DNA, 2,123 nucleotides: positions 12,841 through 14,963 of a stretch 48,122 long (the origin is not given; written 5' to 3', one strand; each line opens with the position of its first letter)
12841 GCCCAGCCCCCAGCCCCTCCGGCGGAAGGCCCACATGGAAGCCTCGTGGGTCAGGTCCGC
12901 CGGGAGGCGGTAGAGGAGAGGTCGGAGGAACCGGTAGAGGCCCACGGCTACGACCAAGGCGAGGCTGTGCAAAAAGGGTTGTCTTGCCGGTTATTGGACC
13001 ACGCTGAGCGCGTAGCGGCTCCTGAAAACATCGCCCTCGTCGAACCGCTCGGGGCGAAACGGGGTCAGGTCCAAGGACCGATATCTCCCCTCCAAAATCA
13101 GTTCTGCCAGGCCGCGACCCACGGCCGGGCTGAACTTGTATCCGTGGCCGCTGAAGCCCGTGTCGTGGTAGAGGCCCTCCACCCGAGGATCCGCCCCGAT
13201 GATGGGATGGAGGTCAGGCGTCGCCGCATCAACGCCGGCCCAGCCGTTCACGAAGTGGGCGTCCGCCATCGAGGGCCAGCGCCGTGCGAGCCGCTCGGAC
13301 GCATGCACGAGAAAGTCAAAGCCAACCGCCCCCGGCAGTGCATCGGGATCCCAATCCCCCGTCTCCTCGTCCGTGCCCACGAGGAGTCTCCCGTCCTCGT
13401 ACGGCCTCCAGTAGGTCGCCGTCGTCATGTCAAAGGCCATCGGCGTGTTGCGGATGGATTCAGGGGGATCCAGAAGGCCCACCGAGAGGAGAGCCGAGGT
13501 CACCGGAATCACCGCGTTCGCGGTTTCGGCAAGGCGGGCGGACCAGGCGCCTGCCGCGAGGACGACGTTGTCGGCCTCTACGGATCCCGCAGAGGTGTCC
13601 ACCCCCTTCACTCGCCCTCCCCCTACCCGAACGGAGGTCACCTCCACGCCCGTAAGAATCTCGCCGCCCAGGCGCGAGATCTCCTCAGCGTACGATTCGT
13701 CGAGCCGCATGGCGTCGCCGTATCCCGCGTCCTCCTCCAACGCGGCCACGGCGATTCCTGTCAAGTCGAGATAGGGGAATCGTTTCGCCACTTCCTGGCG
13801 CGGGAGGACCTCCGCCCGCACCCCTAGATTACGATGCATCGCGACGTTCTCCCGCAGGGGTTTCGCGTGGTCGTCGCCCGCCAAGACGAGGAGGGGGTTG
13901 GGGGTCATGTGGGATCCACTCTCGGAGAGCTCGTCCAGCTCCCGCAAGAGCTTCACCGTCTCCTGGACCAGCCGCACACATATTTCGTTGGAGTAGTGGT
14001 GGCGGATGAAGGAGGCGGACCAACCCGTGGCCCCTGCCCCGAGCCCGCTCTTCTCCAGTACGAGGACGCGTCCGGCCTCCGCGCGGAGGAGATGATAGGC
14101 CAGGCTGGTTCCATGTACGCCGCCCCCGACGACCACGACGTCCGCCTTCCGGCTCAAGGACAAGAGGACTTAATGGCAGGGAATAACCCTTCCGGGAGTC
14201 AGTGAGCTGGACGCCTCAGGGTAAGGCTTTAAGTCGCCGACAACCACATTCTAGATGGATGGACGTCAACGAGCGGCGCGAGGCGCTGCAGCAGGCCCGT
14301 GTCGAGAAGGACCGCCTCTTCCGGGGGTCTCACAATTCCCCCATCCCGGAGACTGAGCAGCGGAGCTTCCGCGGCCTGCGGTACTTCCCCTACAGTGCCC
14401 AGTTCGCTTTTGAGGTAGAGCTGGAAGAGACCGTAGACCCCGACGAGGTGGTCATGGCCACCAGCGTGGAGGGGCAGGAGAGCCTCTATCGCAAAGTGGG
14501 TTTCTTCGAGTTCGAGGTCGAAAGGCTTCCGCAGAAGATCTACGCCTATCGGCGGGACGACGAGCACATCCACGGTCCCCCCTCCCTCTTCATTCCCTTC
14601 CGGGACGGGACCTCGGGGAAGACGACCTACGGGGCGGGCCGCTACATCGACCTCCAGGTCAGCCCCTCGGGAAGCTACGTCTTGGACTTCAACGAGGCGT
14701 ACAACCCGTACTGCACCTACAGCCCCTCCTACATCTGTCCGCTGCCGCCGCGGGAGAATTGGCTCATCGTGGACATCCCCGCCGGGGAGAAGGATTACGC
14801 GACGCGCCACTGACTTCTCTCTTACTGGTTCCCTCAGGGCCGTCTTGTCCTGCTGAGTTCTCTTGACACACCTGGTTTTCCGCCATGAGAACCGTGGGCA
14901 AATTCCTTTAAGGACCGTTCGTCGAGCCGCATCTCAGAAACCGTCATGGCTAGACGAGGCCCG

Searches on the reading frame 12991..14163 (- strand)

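Call 70: search_protein_families(library=pfam, proteins=[window:12991-14163:-], max_evalue=0.0001)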
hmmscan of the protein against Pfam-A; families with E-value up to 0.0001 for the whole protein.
window:12991-14163:- (390 aa): 3 families
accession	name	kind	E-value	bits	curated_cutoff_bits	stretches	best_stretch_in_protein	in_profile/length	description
PF01266.30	DAO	-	6.1e-66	223.8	27.9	1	8-355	1-353/353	FAD dependent oxidoreductase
PF07992.20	Pyr_redox_2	-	3.9e-07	30.2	26.1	1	8-211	2-114/291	Pyridine nucleotide-disulphide oxidoreductase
PF13454.12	NAD_binding_9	-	6.3e-06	26.7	21.8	0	10-45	1-39/155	FAD-NAD(P)-binding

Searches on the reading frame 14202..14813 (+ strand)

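Call 70: search_protein_families(library=pfam, proteins=[window:14202-14813:+], max_evalue=0.0001)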
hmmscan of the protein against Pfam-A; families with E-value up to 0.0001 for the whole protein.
window:14202-14813:+ (203 aa): 1 family
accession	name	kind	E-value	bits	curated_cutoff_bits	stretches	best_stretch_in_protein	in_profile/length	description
PF07920.16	DUF1684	-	3.5e-43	147.7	25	1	55-197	2-139/139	Protein of unknown function (DUF1684)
